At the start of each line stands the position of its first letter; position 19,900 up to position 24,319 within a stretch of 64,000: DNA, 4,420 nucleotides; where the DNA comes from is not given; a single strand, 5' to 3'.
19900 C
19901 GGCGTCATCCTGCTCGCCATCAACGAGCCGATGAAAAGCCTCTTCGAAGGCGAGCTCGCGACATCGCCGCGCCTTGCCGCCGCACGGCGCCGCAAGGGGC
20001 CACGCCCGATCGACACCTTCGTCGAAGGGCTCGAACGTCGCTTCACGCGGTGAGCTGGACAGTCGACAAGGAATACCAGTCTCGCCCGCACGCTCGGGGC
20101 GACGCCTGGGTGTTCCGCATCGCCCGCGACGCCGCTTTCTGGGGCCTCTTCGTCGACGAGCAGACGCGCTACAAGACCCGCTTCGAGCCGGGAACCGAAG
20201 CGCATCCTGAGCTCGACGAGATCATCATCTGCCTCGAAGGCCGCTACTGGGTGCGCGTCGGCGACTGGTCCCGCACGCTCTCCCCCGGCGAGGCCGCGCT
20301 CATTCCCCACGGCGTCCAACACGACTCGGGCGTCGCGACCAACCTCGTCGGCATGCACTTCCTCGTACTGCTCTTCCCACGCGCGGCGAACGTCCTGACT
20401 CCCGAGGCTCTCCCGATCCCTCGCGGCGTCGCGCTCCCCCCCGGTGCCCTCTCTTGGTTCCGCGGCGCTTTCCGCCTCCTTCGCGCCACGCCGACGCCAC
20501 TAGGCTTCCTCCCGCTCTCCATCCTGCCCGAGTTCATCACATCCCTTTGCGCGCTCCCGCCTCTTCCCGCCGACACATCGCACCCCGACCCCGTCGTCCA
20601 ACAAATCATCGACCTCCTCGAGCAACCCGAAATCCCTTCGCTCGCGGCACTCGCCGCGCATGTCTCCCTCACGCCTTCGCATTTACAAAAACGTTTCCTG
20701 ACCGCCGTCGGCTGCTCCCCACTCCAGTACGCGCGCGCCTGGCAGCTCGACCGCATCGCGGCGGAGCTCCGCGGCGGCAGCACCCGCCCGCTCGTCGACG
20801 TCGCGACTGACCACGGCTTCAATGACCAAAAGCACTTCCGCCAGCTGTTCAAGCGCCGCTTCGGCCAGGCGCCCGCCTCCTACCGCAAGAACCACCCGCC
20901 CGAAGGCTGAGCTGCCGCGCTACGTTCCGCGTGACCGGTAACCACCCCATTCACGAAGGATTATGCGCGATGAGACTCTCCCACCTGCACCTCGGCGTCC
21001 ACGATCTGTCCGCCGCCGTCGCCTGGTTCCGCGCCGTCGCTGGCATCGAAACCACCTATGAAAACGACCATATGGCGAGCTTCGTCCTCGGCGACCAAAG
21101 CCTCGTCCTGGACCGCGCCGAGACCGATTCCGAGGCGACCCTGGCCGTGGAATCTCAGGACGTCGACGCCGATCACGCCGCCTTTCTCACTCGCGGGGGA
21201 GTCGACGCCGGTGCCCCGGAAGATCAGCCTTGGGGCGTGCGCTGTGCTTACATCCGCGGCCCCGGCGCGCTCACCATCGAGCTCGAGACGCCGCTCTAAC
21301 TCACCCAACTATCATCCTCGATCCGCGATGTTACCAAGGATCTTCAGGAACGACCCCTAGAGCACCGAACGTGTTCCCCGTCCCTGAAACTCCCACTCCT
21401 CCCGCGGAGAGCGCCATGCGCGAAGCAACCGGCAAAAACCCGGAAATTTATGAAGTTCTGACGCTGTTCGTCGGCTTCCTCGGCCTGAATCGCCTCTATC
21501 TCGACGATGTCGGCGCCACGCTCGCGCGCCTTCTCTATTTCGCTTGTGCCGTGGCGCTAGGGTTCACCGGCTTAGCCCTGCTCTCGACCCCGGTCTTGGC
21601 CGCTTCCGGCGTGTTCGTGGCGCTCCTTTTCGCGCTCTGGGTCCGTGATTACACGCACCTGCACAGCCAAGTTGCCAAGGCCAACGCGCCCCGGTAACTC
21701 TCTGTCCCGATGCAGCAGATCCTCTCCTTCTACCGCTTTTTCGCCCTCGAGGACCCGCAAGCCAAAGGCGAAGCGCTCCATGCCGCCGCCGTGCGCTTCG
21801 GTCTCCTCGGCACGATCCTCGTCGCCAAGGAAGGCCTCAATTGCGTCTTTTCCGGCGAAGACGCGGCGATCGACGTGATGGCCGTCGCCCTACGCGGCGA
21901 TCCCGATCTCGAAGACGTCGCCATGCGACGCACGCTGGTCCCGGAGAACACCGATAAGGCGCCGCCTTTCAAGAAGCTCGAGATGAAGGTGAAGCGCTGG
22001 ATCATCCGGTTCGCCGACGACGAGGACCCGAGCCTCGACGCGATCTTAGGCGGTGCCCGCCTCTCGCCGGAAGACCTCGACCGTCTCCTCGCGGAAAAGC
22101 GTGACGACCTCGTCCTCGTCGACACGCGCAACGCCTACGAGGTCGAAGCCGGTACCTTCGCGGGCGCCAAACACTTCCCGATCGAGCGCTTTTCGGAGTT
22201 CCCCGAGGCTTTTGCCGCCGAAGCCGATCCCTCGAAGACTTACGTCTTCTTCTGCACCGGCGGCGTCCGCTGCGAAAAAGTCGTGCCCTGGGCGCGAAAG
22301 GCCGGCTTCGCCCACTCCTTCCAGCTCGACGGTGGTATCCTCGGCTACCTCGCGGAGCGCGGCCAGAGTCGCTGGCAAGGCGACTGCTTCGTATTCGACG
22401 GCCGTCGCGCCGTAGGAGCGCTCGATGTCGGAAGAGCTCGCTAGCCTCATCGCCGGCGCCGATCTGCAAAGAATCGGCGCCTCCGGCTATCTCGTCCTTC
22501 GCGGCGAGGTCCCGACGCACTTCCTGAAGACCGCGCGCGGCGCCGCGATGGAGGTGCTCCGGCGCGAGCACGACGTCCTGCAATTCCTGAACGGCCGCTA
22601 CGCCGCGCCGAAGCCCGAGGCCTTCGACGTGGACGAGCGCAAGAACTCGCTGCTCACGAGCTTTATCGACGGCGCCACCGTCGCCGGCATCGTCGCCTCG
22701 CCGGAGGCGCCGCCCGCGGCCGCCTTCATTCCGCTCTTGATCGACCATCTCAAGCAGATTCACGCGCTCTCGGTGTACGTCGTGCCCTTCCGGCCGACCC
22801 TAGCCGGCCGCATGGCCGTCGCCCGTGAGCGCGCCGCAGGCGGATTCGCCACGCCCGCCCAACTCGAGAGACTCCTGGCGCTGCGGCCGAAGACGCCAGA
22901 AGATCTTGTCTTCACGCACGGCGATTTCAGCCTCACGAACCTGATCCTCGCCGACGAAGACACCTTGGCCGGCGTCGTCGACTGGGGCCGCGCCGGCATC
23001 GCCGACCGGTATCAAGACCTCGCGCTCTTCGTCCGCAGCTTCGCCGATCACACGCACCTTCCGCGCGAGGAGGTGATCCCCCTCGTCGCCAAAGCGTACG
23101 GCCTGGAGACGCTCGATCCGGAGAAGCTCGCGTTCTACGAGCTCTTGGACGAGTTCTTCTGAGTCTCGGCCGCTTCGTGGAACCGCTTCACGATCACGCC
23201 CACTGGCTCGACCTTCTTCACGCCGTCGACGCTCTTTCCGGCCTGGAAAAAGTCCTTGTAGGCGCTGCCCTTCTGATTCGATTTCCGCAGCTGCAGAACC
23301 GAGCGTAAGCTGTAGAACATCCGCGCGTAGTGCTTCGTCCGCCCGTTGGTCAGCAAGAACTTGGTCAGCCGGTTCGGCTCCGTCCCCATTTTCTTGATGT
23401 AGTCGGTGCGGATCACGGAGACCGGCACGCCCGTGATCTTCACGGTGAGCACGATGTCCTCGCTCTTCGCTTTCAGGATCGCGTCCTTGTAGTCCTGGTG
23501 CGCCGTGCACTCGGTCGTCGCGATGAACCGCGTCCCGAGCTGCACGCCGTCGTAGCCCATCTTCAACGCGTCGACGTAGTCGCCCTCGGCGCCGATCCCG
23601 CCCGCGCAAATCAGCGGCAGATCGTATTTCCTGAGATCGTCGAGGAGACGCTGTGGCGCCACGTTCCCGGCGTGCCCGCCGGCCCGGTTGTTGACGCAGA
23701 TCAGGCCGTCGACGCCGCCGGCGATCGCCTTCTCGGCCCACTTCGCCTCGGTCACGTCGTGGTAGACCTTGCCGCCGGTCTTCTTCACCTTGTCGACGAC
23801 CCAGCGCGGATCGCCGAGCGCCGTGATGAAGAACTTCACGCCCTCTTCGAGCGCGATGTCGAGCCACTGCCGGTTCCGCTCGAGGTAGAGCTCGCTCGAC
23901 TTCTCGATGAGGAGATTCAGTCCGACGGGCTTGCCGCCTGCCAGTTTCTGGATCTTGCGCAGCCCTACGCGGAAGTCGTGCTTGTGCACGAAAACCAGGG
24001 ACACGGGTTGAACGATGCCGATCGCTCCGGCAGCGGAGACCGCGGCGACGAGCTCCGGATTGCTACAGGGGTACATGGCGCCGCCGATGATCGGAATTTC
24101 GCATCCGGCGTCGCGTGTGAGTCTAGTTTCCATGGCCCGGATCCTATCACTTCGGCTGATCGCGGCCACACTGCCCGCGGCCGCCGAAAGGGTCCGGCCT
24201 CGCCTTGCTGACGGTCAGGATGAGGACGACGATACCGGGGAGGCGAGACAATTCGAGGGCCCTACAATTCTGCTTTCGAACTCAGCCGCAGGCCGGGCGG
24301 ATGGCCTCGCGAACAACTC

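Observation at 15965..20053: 1362-aa cytoplasmic protein made almost entirely of E/R/A-rich helical repeats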

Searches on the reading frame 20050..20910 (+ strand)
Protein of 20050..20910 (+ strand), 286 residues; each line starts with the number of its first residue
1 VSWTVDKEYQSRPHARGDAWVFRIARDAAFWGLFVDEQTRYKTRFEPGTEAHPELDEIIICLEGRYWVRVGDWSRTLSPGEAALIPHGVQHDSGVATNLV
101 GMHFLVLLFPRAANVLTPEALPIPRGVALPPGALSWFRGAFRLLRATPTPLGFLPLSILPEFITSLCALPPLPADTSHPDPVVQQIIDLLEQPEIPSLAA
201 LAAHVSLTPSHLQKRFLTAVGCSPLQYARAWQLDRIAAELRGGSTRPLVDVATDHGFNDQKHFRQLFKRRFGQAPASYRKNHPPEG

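Call 6: search_protein_families(library=pfam, proteins=[window:20050-20910:+], max_evalue=0.01)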
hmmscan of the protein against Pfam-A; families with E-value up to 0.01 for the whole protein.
window:20050-20910:+ (286 aa): 5 families
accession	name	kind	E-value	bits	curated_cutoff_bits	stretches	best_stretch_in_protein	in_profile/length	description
PF12833.13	HTH_18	-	1e-19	71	33.6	1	201-280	1-79/80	Helix-turn-helix domain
PF00165.29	HTH_AraC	-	1.8e-10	41.1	26.6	1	248-280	11-42/42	Bacterial regulatory helix-turn-helix proteins, AraC family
PF07883.17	Cupin_2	-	1.2e-06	28.6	27.2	1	47-97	11-60/70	Cupin domain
PF02311.25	AraC_binding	-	0.00019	21.6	21.1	1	57-144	25-116/135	AraC-like ligand binding domain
PF12852.13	Cupin_6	-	0.0082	16.4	26.7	0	57-91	36-72/183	Cupin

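Call 7: search_protein_families(library=ncbifam, proteins=[window:20050-20910:+], max_evalue=0.01)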
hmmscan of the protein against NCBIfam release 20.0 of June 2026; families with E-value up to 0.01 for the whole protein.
window:20050-20910:+ (286 aa): 22 families
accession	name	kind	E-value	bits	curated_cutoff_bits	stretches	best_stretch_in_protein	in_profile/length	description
NF012144.2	ramA_TF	equivalog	5.5e-11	42.9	180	1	181-282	9-107/108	RamA family antibiotic efflux transcriptional regulator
NF007584.0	PRK10219.1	equivalog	9.3e-11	42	174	1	197-280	23-105/107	superoxide response transcriptional regulator SoxS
NF011701.0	PRK15121.1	equivalog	9.7e-11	41.7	426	1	197-281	23-106/289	MDR efflux pump AcrAB transcriptional activator RobA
NF007860.0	PRK10572.1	equivalog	2.5e-10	39.7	208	1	185-282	187-285/292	arabinose operon transcriptional regulator AraC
NF012228.1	RobA_TF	equivalog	2.9e-10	40.1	380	1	190-281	16-104/286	MDR efflux pump AcrAB transcriptional activator RobA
NF007243.0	PRK09685.1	equivalog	6.8e-10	38.8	199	1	183-282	204-302/303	transcriptional regulator FeaR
NF006902.0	PRK09393.1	equivalog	1.6e-09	37.4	425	1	185-281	224-321/327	transcriptional regulator FtrA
NF047455.1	TF_Staph_AryK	equivalog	1.3e-08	33.6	850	1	197-283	175-260/759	transcriptional regulator AryK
NF041686.2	ant_diox_reg_AndR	equivalog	1.4e-08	34.7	350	1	197-277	235-316/321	anthranilate 1,2-dioxygenase regulatory protein AndR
NF010028.0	PRK13503.1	equivalog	2.5e-07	30.4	288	1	198-281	190-272/278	HTH-type transcriptional activator RhaS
NF008564.0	PRK11511.1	equivalog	6.3e-07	29.6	202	1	183-280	15-109/127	MDR efflux pump AcrAB transcriptional activator MarA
NF011964.0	PRK15435.1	equivalog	7.5e-07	28.5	345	1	183-280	87-182/354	bifunctional DNA-binding transcriptional regulator/O6-methylguanine-DNA methyltransferase Ada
NF012198.0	MarA_TF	equivalog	8.3e-07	29.2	250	1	183-280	15-109/124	MDR efflux pump AcrAB transcriptional activator MarA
NF052371.1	TransRegGbdRPseu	equivalog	2.1e-06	27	480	1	180-281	224-326/365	choline metabolism transcriptional regulator GbdR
NF010026.0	PRK13501.1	equivalog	9.6e-06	25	363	1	198-281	195-277/290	HTH-type transcriptional activator RhaR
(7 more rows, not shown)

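Call 78: search_protein_families(library=padloc, proteins=[window:20050-20907:+], max_evalue=0.01)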
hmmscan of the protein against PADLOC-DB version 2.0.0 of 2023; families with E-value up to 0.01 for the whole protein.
window:20050-20907:+ (286 aa): 0 families

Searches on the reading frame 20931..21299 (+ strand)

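Call 6: search_protein_families(library=pfam, proteins=[window:20931-21299:+], max_evalue=0.01)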
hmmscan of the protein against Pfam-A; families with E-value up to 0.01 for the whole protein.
window:20931-21299:+ (122 aa): 3 families
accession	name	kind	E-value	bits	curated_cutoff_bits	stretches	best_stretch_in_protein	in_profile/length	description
PF00903.31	Glyoxalase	-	1.4e-05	25.9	20.6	1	15-118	1-121/121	Glyoxalase/Bleomycin resistance protein/Dioxygenase superfamily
PF13468.12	Glyoxalase_3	-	0.0011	19.5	25.1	0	16-47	1-32/176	Glyoxalase-like domain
PF18029.7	Glyoxalase_6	-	0.0016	19.5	23.6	1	23-102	6-93/106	Glyoxalase-like domain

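Call 7: search_protein_families(library=ncbifam, proteins=[window:20931-21299:+], max_evalue=0.01)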
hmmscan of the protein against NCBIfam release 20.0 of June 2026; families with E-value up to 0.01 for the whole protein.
window:20931-21299:+ (122 aa): 4 families
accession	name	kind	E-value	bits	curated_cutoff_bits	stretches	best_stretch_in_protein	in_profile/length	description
NF000221.4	FosA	exception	0.0014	18.6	250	1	16-85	5-70/137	FosA family fosfomycin resistance glutathione transferase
NF000496.2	Fos_GSH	equivalog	0.0028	17.7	180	1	16-85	5-70/136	fosfomycin resistance glutathione transferase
NF000094.1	354827590_fosA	exception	0.0052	16.9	275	1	16-64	5-53/135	FosA family fosfomycin resistance glutathione transferase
NF041414.1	ArsI_CadI_VOC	equivalog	0.0095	15.5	116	0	18-64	3-49/147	ArsI/CadI family heavy metal resistance metalloenzyme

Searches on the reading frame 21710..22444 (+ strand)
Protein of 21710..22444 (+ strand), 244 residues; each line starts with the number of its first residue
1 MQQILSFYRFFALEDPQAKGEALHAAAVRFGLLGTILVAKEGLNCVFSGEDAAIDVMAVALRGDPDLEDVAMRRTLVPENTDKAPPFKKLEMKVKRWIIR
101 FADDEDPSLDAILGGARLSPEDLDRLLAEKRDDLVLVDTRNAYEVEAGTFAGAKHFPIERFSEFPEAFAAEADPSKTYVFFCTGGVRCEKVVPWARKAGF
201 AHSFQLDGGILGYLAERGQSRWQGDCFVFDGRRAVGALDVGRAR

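Call 6: search_protein_families(library=pfam, proteins=[window:21710-22444:+], max_evalue=0.01)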
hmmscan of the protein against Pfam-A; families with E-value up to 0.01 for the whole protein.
window:21710-22444:+ (244 aa): 2 families
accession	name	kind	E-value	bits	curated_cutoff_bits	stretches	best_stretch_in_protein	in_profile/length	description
PF17773.7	UPF0176_N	-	3.7e-19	69.3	26.2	1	3-98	2-92/92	UPF0176 acylphosphatase like domain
PF00581.25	Rhodanese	-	1.9e-11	44.7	22.2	1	119-215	1-101/102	Rhodanese-like domain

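Call 7: search_protein_families(library=ncbifam, proteins=[window:21710-22444:+], max_evalue=0.01)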
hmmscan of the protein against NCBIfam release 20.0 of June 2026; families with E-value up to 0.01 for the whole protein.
window:21710-22444:+ (244 aa): 8 families
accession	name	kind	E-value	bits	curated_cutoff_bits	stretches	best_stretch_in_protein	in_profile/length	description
NF001133.1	PRK00142.1-1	equivalog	4.1e-56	190.1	170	1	4-235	1-227/229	oxygen-dependent tRNA uridine(34) hydroxylase TrhO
NF003703.0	PRK05320.1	equivalog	7.7e-56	189.7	331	1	5-236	6-236/280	sulfurtransferase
NF002397.0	PRK01415.1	equivalog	1e-36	127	280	1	3-235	6-233/247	hypothetical protein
NF005902.0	PRK07878.1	equivalog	8.2e-10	38.1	647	1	115-214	286-382/392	adenylyltransferase/sulfurtransferase MoeZ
NF045521.1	rhoda_near_glyco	subfamily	2.3e-06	27.5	145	1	128-216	26-111/144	rhodanese homology domain-containing protein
NF045694.1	seleno_TsoB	exception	5.9e-06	24.6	805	1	102-191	29-127/572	rhodanese/DsbD fusion-like selenoprotein TsoB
NF006444.0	PRK08762.1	equivalog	3.5e-05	22.6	449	1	126-211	22-105/387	molybdopterin-synthase adenylyltransferase MoeB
NF005646.0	PRK07411.1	equivalog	0.00014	21.1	633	1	118-214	284-380/390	molybdopterin-synthase adenylyltransferase MoeB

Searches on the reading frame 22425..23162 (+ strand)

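Call 6: search_protein_families(library=pfam, proteins=[window:22425-23162:+], max_evalue=0.01)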
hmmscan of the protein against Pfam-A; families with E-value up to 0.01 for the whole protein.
window:22425-23162:+ (245 aa): 1 family
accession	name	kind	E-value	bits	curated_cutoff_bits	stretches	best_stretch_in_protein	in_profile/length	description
PF01636.29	APH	-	3.6e-24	86.3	23.2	1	22-237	14-238/239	Phosphotransferase enzyme family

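Call 7: search_protein_families(library=ncbifam, proteins=[window:22425-23162:+], max_evalue=0.01)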
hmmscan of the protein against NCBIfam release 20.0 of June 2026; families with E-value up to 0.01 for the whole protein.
window:22425-23162:+ (245 aa): 24 families
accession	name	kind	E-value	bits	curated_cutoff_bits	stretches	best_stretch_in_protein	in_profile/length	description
NF033068.1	APH_3p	equivalog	3.1e-47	161.2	205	1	3-245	3-255/255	APH(3') family aminoglycoside O-phosphotransferase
NF032898.2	APH_3p_II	exception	9.1e-34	116.9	360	1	16-245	18-256/256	APH(3')-II family aminoglycoside O-phosphotransferase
NF033059.2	APH_3p_I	exception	2.7e-31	108.9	400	1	15-245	27-267/267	APH(3')-I family aminoglycoside O-phosphotransferase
NF033065.0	APH_3p_IVa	exception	4.2e-24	85.4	530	1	4-245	11-262/262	aminoglycoside O-phosphotransferase APH(3')-IVa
NF032896.1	APH_3pp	equivalog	8.1e-22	77.9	325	2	146-242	150-249/254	APH(3'') family aminoglycoside O-phosphotransferase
NF051474.1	APH_3p_Ia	exception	2.6e-19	69.3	625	1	25-245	45-271/271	aminoglycoside O-phosphotransferase APH(3')-Ia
NF032897.1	APH_3p_V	exception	8.3e-17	61.4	450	1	27-245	31-264/264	APH(3')-V family aminoglycoside O-phosphotransferase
NF033064.0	APH_3p_IIIa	exception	7.5e-16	58.4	530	1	38-245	51-264/264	aminoglycoside O-phosphotransferase APH(3')-IIIa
NF032895.1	APH_3pp_Ib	exception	2e-14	53.3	600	1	16-243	19-263/267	aminoglycoside O-phosphotransferase APH(3'')-Ib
NF033063.0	APH_3p_XV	exception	8.1e-14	52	550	1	24-245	38-263/263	aminoglycoside O-phosphotransferase APH(3')-XV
NF032894.1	APH_3pp_Ia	exception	1.5e-12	47.7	600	1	154-243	177-268/272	aminoglycoside O-phosphotransferase APH(3'')-Ia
NF033066.0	APH_3p_VIIIa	exception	9e-12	44.9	520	1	147-245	165-267/267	aminoglycoside O-phosphotransferase APH(3')-VIIIa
NF033112.0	APH_3p_A16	exception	4.9e-11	42.6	580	1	156-245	178-262/262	aminoglycoside 3'-O-phosphotransferase AphA16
NF033067.1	APH_3p_VIIa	exception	5.3e-08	32.9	530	1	45-245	48-250/250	aminoglycoside O-phosphotransferase APH(3')-VIIa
NF000498.2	APH_2pp_If_Ih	exception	1.4e-05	24.6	600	1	163-202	183-222/297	APH(2'')-If/Ih family aminoglycoside O-phosphotransferase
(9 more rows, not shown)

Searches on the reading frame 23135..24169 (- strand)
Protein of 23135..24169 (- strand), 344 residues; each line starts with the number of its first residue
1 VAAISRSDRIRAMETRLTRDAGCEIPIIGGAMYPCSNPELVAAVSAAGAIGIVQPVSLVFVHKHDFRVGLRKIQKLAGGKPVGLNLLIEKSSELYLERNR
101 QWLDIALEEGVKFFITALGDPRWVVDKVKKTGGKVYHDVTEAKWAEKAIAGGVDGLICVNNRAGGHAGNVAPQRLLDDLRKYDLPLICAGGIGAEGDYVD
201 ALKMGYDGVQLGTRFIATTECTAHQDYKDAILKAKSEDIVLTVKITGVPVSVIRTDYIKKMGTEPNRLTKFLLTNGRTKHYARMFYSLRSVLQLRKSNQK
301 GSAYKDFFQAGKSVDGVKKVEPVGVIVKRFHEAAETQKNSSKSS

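Call 74: search_protein_families(library=pfam, proteins=[window:23135-24169:-], max_evalue=0.00001)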
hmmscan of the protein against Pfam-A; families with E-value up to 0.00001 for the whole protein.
window:23135-24169:- (344 aa): 2 families
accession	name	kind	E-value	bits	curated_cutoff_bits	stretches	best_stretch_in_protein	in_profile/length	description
PF03060.21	NMO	-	5.7e-35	121.7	28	1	17-327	4-325/331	Nitronate monooxygenase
PF00478.31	IMPDH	-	5.7e-08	32.6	25.6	0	171-224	195-248/345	IMP dehydrogenase / GMP reductase domain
